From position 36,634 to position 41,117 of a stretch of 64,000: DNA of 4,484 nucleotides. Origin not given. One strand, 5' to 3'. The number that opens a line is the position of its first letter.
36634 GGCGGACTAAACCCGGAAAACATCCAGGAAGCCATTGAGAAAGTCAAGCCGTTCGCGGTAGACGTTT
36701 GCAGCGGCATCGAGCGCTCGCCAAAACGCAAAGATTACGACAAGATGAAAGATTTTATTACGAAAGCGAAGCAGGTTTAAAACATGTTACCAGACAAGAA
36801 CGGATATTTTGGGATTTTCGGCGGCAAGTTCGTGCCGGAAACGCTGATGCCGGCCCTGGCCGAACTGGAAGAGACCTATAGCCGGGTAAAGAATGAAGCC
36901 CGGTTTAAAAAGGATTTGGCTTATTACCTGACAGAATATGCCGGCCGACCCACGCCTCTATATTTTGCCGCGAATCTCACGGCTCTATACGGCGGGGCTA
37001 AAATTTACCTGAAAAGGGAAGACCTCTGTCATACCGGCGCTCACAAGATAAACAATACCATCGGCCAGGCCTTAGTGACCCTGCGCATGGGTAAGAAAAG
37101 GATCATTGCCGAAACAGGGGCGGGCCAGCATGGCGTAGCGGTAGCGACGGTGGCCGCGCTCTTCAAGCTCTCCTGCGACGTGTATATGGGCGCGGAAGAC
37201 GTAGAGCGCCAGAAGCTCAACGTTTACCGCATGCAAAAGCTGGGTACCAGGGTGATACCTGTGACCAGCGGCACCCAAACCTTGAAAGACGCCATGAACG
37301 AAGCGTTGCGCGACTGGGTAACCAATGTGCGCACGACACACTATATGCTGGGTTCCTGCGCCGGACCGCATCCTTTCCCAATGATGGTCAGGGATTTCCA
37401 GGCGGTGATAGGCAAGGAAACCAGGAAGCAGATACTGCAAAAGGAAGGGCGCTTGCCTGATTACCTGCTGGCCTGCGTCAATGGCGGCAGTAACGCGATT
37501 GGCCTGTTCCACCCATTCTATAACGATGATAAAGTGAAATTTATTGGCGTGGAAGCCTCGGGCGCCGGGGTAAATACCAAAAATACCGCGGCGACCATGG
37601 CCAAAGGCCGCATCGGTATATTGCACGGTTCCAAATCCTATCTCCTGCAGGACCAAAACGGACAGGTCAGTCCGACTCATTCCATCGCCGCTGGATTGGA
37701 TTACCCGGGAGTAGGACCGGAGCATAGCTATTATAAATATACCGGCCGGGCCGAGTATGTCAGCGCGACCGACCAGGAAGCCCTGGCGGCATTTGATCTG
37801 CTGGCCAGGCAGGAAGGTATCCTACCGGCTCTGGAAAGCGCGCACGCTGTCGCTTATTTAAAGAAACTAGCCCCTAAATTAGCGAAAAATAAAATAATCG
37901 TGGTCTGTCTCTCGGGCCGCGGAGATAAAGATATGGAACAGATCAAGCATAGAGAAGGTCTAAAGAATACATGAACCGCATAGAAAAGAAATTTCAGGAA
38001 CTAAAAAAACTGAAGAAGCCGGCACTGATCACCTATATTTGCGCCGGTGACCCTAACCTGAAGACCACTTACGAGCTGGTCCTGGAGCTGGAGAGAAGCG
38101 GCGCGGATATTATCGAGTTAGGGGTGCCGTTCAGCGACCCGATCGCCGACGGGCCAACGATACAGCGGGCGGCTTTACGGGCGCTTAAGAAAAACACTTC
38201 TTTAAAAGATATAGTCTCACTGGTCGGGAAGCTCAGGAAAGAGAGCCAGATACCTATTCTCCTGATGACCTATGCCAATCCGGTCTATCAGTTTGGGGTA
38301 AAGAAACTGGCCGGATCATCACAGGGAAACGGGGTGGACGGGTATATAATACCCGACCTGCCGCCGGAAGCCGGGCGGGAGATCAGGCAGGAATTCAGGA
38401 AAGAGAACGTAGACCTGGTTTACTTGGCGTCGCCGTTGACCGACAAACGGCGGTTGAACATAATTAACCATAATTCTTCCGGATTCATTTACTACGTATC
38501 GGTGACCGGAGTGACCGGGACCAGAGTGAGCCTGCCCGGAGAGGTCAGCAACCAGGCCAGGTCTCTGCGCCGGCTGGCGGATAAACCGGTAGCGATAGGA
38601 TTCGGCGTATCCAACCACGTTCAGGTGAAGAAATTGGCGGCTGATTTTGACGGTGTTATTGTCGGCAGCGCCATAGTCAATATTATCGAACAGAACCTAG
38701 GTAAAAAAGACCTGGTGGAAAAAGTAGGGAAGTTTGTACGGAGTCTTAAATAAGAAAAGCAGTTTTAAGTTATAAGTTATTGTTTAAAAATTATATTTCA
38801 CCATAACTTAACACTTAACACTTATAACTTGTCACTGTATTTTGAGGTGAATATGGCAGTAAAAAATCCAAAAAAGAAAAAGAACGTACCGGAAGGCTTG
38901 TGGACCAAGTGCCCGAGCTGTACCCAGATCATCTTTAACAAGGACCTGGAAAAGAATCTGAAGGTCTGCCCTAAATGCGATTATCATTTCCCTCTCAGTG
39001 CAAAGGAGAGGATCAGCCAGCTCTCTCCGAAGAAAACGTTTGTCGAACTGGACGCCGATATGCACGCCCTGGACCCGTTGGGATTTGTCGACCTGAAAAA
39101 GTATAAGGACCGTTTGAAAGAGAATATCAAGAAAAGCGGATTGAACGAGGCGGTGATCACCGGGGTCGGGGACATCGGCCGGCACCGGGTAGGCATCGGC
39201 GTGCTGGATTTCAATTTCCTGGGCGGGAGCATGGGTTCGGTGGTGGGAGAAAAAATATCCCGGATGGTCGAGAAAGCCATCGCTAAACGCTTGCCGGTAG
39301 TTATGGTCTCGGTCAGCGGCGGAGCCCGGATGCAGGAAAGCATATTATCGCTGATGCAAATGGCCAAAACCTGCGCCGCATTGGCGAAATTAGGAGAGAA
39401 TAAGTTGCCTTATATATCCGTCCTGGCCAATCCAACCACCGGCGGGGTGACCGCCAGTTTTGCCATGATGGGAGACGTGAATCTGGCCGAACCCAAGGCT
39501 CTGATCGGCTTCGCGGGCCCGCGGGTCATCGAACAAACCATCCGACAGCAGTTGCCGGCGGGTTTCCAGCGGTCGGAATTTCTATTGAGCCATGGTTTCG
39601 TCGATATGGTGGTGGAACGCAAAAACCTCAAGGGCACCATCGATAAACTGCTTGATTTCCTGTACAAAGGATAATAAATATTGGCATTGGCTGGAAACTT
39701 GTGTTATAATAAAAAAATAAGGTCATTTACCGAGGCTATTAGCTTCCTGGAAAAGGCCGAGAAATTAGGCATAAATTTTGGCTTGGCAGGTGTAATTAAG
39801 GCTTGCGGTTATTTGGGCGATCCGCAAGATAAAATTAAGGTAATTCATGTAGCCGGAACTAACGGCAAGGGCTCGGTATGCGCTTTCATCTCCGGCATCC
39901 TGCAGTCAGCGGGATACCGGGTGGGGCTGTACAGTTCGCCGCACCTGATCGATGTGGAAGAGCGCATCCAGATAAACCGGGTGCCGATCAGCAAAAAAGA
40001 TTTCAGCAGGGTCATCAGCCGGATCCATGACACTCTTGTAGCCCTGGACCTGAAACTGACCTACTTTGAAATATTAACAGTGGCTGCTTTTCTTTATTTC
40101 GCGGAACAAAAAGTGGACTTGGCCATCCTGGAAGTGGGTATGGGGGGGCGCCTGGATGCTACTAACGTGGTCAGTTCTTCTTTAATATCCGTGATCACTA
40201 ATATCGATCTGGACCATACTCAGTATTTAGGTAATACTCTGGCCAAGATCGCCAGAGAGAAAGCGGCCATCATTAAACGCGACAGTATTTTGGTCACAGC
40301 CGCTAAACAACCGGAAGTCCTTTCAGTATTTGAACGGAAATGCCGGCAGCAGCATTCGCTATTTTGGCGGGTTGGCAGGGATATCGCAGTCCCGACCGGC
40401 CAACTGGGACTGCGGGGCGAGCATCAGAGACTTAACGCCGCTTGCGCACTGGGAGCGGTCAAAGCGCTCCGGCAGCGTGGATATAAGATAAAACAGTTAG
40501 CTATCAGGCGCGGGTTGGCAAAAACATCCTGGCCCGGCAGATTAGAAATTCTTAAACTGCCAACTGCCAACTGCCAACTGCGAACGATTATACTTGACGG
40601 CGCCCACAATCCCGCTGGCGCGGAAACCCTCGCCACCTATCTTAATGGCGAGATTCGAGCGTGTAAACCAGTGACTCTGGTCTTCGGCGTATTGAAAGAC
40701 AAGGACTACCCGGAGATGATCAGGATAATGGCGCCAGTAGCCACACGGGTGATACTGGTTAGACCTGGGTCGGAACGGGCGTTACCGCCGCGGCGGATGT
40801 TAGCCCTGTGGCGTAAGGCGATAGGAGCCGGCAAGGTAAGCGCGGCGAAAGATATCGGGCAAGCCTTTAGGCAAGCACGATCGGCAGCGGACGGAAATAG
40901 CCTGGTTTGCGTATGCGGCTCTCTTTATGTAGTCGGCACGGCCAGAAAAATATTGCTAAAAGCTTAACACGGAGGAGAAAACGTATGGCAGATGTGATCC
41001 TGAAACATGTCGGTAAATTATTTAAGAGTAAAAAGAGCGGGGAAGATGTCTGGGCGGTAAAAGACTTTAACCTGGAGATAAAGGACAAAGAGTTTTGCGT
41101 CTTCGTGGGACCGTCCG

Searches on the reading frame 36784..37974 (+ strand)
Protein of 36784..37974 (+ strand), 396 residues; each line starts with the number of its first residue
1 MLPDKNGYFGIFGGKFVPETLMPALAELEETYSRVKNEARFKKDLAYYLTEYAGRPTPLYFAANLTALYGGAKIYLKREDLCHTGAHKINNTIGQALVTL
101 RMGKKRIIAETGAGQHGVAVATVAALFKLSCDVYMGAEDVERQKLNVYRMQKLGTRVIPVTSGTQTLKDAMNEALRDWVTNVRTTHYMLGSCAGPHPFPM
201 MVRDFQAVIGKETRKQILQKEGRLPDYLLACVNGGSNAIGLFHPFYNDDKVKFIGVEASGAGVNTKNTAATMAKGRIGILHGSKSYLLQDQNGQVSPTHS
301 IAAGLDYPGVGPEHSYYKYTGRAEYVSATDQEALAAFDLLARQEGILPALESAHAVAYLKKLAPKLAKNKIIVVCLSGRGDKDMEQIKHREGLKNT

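Call 60: search_protein_families(library=pfam, max_evalue=0.000001, proteins=[window:36784-37974:+])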
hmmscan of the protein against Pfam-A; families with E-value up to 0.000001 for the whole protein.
window:36784-37974:+ (396 aa): 1 family
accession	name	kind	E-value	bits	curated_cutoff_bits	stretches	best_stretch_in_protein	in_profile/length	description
PF00291.31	PALP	-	3.7e-40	138.5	35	1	52-378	3-295/295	Pyridoxal-phosphate dependent enzyme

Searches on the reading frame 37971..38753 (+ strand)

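Call 60: search_protein_families(library=pfam, max_evalue=0.000001, proteins=[window:37971-38753:+])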
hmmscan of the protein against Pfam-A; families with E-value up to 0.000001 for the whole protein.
window:37971-38753:+ (260 aa): 1 family
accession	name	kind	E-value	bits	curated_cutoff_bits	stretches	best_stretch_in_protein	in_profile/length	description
PF00290.26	Trp_syntA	-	1.7e-85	286.6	27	1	8-256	1-251/259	Tryptophan synthase alpha chain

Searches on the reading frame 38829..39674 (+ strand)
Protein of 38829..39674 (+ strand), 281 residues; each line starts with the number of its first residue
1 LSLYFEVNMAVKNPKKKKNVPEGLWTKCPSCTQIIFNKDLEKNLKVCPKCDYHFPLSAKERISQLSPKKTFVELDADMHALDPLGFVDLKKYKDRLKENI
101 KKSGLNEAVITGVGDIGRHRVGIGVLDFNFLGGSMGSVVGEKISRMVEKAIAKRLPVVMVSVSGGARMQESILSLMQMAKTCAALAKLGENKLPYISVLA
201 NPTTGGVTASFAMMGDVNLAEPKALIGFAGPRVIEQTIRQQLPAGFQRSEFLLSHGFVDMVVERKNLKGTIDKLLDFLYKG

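Call 60: search_protein_families(library=pfam, max_evalue=0.000001, proteins=[window:38829-39674:+])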
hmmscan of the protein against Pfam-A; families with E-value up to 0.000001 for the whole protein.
window:38829-39674:+ (281 aa): 2 families
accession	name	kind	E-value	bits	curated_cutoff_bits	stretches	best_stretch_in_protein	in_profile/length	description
PF01039.27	Carboxyl_trans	-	5.3e-19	68.7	22.3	1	93-238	27-177/493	Carboxyl transferase domain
PF17848.7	Zn_ribbon_ACC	-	8e-13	48.8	24.5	1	25-50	1-26/26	Acetyl-CoA carboxylase zinc finger domain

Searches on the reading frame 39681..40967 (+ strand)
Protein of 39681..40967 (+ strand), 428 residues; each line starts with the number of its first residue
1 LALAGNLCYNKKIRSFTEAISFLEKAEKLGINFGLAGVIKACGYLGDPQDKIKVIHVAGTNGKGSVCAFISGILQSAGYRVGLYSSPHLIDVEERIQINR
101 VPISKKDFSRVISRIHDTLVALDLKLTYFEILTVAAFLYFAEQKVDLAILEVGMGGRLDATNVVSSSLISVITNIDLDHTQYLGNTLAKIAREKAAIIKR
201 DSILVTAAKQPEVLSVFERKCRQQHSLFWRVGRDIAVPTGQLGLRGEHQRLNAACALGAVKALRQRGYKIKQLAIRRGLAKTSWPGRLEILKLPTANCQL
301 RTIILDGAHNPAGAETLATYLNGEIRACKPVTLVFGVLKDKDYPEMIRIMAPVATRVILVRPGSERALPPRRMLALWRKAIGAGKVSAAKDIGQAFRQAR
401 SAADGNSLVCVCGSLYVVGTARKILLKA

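Call 60: search_protein_families(library=pfam, max_evalue=0.000001, proteins=[window:39681-40967:+])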
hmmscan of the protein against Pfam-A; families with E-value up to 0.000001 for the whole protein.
window:39681-40967:+ (428 aa): 2 families
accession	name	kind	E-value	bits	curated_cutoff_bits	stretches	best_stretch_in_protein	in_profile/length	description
PF02875.26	Mur_ligase_C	-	2.4e-15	57.9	28.4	1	286-414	1-126/127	Mur ligase, glutamate ligase domain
PF08245.18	Mur_ligase_M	-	3.4e-12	47.2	24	1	57-219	1-134/200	Mur ligase middle domain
